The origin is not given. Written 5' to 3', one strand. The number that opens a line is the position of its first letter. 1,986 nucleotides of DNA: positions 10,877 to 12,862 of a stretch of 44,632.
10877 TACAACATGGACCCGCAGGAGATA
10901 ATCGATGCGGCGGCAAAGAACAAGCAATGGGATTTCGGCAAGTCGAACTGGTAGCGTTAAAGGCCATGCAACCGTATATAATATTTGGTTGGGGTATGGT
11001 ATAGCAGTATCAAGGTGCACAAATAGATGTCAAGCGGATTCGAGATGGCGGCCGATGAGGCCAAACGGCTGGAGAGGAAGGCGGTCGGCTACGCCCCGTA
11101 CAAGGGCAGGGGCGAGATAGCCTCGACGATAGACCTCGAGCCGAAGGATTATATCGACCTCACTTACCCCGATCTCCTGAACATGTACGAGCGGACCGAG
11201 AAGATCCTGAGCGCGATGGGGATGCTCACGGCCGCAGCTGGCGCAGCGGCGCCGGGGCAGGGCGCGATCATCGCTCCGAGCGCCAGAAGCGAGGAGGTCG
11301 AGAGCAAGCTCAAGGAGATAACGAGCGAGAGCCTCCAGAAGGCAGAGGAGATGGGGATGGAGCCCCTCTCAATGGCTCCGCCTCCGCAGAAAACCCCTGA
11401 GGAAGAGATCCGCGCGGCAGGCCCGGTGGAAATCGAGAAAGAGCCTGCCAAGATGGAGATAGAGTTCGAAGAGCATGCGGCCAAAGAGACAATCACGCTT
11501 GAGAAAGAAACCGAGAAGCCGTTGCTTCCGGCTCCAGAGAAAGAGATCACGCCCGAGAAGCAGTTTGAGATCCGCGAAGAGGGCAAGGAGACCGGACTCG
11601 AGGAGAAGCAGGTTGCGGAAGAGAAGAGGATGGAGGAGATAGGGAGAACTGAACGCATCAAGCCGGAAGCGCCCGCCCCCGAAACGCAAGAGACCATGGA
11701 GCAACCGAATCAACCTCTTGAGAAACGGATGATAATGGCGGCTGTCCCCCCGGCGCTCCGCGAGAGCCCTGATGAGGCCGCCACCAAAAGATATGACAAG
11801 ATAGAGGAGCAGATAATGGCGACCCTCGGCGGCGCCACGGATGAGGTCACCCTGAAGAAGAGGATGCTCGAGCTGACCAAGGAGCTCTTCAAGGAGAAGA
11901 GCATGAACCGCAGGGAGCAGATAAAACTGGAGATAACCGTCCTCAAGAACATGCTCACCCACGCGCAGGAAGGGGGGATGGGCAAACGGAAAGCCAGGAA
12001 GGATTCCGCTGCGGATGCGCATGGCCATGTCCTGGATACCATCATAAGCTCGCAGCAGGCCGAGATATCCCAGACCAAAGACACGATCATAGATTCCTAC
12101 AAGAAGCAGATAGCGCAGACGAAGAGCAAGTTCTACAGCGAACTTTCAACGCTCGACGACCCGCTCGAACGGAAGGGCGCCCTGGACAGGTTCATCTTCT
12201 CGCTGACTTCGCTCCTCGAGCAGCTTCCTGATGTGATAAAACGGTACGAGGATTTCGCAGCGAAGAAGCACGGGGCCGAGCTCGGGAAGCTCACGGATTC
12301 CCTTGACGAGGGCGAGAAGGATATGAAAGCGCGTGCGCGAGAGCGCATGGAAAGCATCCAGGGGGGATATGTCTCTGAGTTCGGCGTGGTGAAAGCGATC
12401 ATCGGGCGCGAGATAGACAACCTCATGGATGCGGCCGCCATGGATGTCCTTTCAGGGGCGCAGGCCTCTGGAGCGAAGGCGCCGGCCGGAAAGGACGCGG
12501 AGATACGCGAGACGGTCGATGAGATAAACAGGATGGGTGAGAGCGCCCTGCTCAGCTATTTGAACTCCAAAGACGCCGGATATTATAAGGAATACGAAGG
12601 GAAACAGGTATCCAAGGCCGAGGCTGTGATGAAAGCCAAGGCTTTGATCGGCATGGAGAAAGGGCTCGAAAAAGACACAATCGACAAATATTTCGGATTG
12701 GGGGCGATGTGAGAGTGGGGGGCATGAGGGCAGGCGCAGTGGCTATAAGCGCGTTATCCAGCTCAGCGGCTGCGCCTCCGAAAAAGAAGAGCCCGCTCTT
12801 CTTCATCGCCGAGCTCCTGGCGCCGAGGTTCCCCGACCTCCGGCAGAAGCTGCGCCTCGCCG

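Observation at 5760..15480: Type IV pilus-like locus interleaved with three >550-aa acidic coiled-coil/winged-helix proteins: candidate undescribed surface-filament module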

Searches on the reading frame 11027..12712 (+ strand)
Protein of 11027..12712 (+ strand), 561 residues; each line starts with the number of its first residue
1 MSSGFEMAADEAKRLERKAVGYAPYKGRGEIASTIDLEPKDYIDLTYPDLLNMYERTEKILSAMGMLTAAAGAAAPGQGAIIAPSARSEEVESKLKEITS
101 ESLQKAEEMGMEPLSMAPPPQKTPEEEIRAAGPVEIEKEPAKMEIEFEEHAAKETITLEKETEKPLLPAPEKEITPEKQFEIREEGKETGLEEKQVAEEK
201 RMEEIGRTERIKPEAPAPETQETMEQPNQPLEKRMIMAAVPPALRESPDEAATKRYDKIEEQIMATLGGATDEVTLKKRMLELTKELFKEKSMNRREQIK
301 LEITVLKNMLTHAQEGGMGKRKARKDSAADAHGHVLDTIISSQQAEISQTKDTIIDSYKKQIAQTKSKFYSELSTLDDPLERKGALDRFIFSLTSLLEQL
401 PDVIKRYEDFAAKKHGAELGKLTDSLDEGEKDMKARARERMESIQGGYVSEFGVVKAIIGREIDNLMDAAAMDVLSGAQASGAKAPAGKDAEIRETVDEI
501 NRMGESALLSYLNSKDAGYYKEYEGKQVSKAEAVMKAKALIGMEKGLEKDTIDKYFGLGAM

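Call 3: search_protein_families(library=pfam, proteins=[window:11027-12712:+], max_evalue=0.1)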
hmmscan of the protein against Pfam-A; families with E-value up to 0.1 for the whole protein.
window:11027-12712:+ (561 aa): 0 families

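Call 4: search_protein_families(library=ncbifam, proteins=[window:11027-12712:+], max_evalue=0.1)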
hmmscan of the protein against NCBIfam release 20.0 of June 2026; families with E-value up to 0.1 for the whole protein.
window:11027-12712:+ (561 aa): 0 families
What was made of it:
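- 11027..12712 (+): g4: 561-aa acidic soluble protein of a family seen so far only in Micrarchaeota. It has a conserved N-terminal helical domain (about res 1-110; motif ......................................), a disordered acidic linker (112-237) and a C-terminal helical bundle (248-556). Its stop overlaps the start of the platform gene. No Pfam or NCBIfam hit (calls 3, 4).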

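Call 8: find_homologous_proteins(query=window:11027-12712:+)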
Query window:11027-12712:+ (561 aa): 98 proteins with E <= 0.001 among 8000 candidates.
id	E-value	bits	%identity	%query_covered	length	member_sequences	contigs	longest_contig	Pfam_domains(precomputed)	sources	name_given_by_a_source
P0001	0.0e+0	1172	99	100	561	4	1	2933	-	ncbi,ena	-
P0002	0.0e+0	1064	92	100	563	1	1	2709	-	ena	-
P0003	1.4e-279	946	81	100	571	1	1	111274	-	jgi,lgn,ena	-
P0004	3.3e-177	609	59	100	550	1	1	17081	-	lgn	-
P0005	3.5e-171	589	58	100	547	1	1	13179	-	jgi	-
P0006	1.1e-134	468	49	99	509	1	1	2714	-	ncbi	-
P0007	1.9e-130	454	49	99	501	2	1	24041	-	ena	-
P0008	6.5e-129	449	46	98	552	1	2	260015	-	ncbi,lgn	-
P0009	4.9e-128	446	45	99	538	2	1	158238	-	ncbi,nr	ncbi:hypothetical protein L0Y65_00285 [Candidatus Micrarchaeota archaeon]|nr:hypothetical protein [C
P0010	7.6e-128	446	48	98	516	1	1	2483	-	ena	-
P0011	1.2e-127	445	45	27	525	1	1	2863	-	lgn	-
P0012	2.2e-127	444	47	98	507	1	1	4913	-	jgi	jgi:hypothetical protein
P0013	3.8e-127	444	46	99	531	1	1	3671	-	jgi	-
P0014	5.8e-127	443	46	99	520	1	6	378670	-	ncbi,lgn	-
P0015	2.8e-126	441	47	97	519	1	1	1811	-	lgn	-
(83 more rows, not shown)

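Call 30: search_solved_structures(query=A1, max_evalue=1, show_alignments=2)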
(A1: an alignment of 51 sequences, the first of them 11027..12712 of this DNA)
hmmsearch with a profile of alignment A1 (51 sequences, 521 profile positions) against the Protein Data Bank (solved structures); distinct sequences matched with E-value up to 1: 3.
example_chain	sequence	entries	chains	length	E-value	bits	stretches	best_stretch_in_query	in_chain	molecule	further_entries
9be2_A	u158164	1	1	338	0.22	13.5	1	27-137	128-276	Nucleoid-associated protein YejK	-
6tao_A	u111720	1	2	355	0.35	12.8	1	282-353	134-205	Non-hemolytic enterotoxin lytic component L1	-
6w08_A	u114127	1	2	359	0.36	12.8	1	282-353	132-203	Motility Associated Killing Factor E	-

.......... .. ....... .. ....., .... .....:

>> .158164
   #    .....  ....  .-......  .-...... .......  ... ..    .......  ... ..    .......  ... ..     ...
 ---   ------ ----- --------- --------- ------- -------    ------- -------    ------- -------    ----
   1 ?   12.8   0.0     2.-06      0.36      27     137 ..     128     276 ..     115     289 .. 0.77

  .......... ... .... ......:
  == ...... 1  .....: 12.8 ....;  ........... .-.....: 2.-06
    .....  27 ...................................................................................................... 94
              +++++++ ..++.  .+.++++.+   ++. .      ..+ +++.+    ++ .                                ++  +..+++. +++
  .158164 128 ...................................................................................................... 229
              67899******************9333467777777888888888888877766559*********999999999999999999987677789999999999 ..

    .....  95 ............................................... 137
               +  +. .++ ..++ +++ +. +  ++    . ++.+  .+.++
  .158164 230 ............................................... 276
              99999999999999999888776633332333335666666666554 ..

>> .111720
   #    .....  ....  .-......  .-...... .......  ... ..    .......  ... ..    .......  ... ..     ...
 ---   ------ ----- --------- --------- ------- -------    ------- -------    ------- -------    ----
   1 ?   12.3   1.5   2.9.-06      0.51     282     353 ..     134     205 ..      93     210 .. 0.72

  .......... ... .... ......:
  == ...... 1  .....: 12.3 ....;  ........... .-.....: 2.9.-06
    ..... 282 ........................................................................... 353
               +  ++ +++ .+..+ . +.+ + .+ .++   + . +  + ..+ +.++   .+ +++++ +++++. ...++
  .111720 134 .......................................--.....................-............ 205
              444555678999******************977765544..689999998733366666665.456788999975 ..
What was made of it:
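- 11027..12712 (+): No PDB sequence match (call 30).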

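Call 42: predict_structure(alignment_id=A1)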
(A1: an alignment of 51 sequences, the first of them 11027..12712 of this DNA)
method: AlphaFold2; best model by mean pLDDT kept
length: 561 residues; sequences in the alignment: 51
mean_pLDDT: 72.4   pTM: 0.57
mean pLDDT of the five models: 72.4, 70.1, 70.1, 67.9, 66.3
residues with pLDDT >= 90: 194; 70-90: 153; 50-70: 68; < 50: 146
segments of 3 or more residues with pLDDT < 50: 72-85, 112-201, 204-237, 318-322
pLDDT, mean of each block of 10 residues (from residue 1): 76 69 54 62 78 81 67 37 51 82 77 41 35 35 32 33 37 37 40 49 43 38 37 46 73 86 75 84 91 85 85 65 64 90 93 95 96 92 95 95 93 94 90 93 91 94 93 78 70 93 96 97 94 97 96 85 42
secondary structure, 60 per line:
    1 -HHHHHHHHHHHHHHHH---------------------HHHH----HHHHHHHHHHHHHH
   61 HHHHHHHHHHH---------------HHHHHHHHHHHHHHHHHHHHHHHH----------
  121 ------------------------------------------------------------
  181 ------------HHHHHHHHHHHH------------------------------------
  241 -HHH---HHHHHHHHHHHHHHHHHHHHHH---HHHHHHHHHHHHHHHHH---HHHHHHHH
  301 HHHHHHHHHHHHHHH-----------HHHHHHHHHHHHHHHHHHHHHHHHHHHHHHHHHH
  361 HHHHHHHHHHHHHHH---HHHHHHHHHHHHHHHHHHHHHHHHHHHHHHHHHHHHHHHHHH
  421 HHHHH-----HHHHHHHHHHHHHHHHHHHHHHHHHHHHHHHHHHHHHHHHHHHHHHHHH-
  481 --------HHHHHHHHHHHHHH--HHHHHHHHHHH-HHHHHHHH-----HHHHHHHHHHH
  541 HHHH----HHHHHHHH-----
elements in order: H2-17 H39-42 H47-71 H87-110 H193-204 H248-269 H273-289 H293-315 H327-375 H379-425 H431-479 H489-502 H505-515 H517-524 H530-544 H549-556
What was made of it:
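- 11027..12712 (+): AF2 model (call 42).
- Checked: g4 is an N-terminal helical domain, a disordered acidic linker and a C-terminal helical bundle, with no winged helix (call 42).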

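Call 45: fold_search(model_id=the predicted structure, library=pdb)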
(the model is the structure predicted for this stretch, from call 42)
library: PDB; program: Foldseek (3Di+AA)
matches with E <= 10: 141; with E <= 0.001: 0
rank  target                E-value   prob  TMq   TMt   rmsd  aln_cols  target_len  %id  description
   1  6tl3_A                6.0e-01  0.09  0.08  0.16  21.8       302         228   10  Crystal structure of an Estrogen Receptor alpha 8-mer phosphopeptide in complex with 14-3-3sigma stabilized by a Pyrro (released 2020-04-29)
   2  7nyw_B                6.9e-01  0.05  0.08  0.06  46.9       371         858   14  Cryo-EM structure of the MukBEF-MatP-DNA head module (released 2021-07-07)
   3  4c0o_A                9.6e-01  0.07  0.10  0.07  22.5       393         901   12  Transportin 3 in complex with phosphorylated ASF/SF2 (released 2014-01-22)
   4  7voe                  1.1e+00  0.06  0.08  0.12  26.9       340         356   11  Crystal structure of 5-HT2AR in complex with aripiprazole (released 2021-12-22)
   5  2wcd_A                1.2e+00  0.08  0.10  0.18  33.3       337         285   13  Crystal structure of the assembled cytolysin A pore (released 2009-05-05)
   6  9jxf_B                1.4e+00  0.08  0.10  0.11  23.1       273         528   12  Cryo-EM structure of apo human XPR1, class 2, with asymmetrically dimerized SPX domains (released 2025-08-27)
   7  5zk8                  1.5e+00  0.04  0.07  0.11  26.5       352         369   14  Crystal structure of M2 muscarinic acetylcholine receptor bound with NMS (released 2018-11-21)
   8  8t1w                  1.5e+00  0.03  0.08  0.11  24.9       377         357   12  Crystal structure of orphan G protein-coupled receptor 6 with bound CVN424 (released 2024-12-04)
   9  4tql_B                1.6e+00  0.07  0.10  0.20  27.5       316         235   12  Computationally designed three helix bundle (released 2014-10-15)
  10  7cbc_B                1.7e+00  0.23  0.20  0.32  20.6       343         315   14  Crystal structure of a de novo designed switch protein caging a hemagglutinin binder (released 2020-12-23)
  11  8hj2_R                1.7e+00  0.08  0.12  0.19  21.3       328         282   10  GPR21 wt with G15 complex (released 2023-03-15)
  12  8vt9_A                1.8e+00  0.05  0.09  0.11  28.0       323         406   13  WT SthK in the presence of PIP2 and cAMP (released 2024-09-25)
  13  8ga7                  1.8e+00  0.05  0.10  0.11  25.5       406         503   10  Geometrically programmable nanomaterial construction using regularized protein building blocks (released 2024-03-13)
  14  3msv_B                1.9e+00  0.09  0.14  0.20  20.9       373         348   10  The hypoxic regulator of sterol synthesis Nro1 is a nuclear import adaptor (released 2011-04-20)
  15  8ztm_A                1.9e+00  0.04  0.09  0.12  27.2       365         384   11  AtALMT9 with LMNG (trans1 class) (released 2025-03-12)
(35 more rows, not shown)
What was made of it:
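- Tried and rejected: Foldseek on the g4 model gave a best E of 0.6 (call 45).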

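Call 58: find_homologous_proteins(query=A4, max_evalue=0.01)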
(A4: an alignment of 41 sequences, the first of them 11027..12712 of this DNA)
Query A4 (41 sequences) (561 aa, profile of the alignment): 93 proteins with E <= 0.01 among 8000 candidates.
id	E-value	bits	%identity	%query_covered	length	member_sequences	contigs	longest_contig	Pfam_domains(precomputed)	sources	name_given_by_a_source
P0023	2.8e-164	566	45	99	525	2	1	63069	-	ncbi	ncbi:MAG: hypothetical protein AB1529_06010 [Candidatus Micrarchaeota archaeon]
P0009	1.8e-162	561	45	99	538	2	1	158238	-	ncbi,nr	ncbi:hypothetical protein L0Y65_00285 [Candidatus Micrarchaeota archaeon]|nr:hypothetical protein [C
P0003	3.9e-160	553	81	100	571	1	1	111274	-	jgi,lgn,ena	-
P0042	2.9e-159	550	44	99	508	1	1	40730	-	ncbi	ncbi:MAG: hypothetical protein U0R44_06970 [Candidatus Micrarchaeia archaeon]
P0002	3.7e-158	546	92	100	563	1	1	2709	-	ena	-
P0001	1.3e-157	545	99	100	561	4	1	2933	-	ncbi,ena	-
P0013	2.4e-157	544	46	99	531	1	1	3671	-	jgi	-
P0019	4.1e-157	543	45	99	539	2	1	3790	-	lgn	-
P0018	1.6e-155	538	47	98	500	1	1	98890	-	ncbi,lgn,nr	ncbi:MAG: hypothetical protein PHV13_01105 [Candidatus ainarchaeum sp.]|nr:hypothetical protein [Can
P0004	2.1e-155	537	59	100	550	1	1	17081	-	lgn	-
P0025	4.8e-154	533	51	58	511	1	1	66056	-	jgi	jgi:hypothetical protein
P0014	3.1e-153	530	46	99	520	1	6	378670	-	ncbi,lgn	-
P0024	5.5e-152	526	45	99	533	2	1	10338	-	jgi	-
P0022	7.1e-152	526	43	99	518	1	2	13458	-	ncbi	-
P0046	1.5e-151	525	48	58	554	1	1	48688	-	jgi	jgi:hypothetical protein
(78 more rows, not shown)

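Call 62: find_encoding_contigs(protein=window:11027-12712:+, flank=10000, max_places=4)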
Protein window:11027-12712:+ (561 aa): 1 contig read that carries it; 1 place shown.
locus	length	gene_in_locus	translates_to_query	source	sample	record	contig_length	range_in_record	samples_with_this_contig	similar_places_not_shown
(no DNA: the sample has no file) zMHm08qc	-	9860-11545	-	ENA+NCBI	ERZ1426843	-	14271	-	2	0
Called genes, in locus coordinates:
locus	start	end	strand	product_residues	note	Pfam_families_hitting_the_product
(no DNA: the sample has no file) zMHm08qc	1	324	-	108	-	?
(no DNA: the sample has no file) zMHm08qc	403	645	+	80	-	-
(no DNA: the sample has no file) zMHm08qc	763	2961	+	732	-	PF00133:tRNA-synt_1 (faint), PF09334:tRNA-synt_1g, PF19303:Anticodon_3, PF08264:Anticodon_1 (weak), PF01588:tRNA_bind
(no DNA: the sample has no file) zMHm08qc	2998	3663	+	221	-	-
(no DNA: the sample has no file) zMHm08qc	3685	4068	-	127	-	PF01201:Ribosomal_S8e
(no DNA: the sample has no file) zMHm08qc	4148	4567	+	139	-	-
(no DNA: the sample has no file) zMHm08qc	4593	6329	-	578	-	PF16221:HTH_47 (faint)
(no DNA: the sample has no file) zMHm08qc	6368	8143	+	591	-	PF24161:CCDC39 (weak)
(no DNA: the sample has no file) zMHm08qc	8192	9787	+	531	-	PF00437:T2SSE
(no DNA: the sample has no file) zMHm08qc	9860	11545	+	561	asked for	-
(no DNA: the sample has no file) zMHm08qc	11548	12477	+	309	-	PF00482:T2SSF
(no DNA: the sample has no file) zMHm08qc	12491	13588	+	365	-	PF00482:T2SSF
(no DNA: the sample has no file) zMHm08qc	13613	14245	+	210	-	-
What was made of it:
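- Checked: An independent public gene call on an identical contig gives the same seven genes: 578, 591, 531, 561, 309, 365 and 210 aa (call 62).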

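Call 74: search_protein_representatives(alignment_id=A1)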
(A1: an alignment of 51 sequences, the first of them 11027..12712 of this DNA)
Query: 51 sequences, 521 profile positions. Proteins with E-value up to 0.001 (for the whole library): 131; up to 1e-10: 111; up to 1e-30: 86. The best 131 are listed.
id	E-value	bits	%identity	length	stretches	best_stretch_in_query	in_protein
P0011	5.9e-200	681.9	-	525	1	2-520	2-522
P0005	6.6e-188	642.2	-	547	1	2-517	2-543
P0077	1.6e-178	611.2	-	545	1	2-521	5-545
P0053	4.2e-178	609.8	-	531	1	2-520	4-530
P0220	2.7e-171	587.4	-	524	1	1-521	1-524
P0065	5.6e-166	569.8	-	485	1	2-518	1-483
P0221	4.3e-162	557.0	-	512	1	2-520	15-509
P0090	6.7e-162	556.4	-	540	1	2-519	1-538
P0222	2.2e-159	548.1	-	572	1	3-520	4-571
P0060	7.8e-158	543.0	-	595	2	114-520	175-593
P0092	3.0e-156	537.7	-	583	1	2-520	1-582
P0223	4.6e-156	537.1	-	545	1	2-520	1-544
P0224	9.3e-156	536.1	-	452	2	195-518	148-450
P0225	4.8e-155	533.7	-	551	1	2-520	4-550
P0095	2.9e-152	524.6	-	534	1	2-520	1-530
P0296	2.1e-28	115.9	-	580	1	8-517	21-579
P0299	2.7e-26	108.9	-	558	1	38-516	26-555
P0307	1.7e-17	79.9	-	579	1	3-399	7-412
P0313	4.7e-14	68.5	-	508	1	88-517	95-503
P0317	2.0e-11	59.8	-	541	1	80-520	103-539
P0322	7.1e-09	51.4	-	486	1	3-495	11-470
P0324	1.2e-07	47.4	-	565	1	51-506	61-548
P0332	6.3e-06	41.7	-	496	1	106-505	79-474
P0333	2.0e-05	40.1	-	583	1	42-514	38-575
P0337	2.6e-04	36.4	-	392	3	446-516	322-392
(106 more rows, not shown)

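Call 75: list_cluster_members(proteins=[P0296, P0299, P0307, P0313, P0317, P0322, P0324, P0332, P0333, P0337])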
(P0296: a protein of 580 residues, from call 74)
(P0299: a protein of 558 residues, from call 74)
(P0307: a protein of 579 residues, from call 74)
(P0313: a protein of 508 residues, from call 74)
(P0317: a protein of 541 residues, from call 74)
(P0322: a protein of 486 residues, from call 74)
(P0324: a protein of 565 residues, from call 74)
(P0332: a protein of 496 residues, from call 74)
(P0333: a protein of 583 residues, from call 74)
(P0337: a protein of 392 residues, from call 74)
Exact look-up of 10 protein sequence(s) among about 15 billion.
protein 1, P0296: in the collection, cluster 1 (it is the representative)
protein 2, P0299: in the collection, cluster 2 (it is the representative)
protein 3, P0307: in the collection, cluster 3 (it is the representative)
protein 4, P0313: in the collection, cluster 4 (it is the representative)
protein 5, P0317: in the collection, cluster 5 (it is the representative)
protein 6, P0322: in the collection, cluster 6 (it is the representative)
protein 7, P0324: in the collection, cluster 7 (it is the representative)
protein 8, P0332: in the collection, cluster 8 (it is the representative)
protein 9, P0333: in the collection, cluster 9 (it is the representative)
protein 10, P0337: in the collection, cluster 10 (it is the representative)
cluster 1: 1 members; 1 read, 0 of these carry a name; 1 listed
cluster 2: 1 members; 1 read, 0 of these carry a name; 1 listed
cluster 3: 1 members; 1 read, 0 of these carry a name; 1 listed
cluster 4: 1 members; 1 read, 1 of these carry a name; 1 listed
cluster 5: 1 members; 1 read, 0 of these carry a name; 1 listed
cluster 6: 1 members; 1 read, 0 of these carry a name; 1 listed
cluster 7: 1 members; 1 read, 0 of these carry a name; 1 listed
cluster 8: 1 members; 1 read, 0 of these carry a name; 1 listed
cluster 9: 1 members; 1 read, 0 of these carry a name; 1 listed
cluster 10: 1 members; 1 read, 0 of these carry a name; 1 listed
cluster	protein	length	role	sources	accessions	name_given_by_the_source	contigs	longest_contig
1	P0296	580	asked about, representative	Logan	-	-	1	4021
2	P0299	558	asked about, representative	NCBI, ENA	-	-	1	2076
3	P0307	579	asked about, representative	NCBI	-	-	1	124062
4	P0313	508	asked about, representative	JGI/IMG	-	ribosomal protein S20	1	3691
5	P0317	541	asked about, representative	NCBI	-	-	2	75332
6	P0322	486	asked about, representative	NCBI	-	-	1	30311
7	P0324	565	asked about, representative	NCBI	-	-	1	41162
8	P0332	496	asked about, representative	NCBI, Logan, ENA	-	-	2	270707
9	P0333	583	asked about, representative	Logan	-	-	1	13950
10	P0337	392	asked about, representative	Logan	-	-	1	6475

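Call 76: find_encoding_contigs(protein=P0332, flank=6000, max_places=2)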
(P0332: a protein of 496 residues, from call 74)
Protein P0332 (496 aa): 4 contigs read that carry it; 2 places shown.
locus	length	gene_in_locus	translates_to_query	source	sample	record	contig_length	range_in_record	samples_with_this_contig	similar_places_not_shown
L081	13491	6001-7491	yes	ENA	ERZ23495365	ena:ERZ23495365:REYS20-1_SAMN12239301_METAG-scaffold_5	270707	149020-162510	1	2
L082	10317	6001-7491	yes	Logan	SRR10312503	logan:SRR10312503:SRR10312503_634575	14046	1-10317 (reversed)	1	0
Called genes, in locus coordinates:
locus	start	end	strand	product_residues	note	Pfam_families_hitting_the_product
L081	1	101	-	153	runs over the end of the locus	-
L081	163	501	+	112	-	PF01981:PTH2, PF09391:DUF2000 (faint)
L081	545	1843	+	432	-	PF00368:HMG-CoA_red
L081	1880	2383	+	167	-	PF22769:DCD, PF00692:dUTPase (faint)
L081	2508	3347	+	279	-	PF00482:T2SSF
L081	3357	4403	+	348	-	PF00482:T2SSF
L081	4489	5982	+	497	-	PF00437:T2SSE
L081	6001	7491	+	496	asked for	-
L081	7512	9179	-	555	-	-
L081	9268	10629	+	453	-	-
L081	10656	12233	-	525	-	PF02511:Thy1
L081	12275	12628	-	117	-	-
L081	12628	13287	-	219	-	PF06745:ATPase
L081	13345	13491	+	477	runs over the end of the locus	PF00587:tRNA-synt_2b, PF03129:HGTP_anticodon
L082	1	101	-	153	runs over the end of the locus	-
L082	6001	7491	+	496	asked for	-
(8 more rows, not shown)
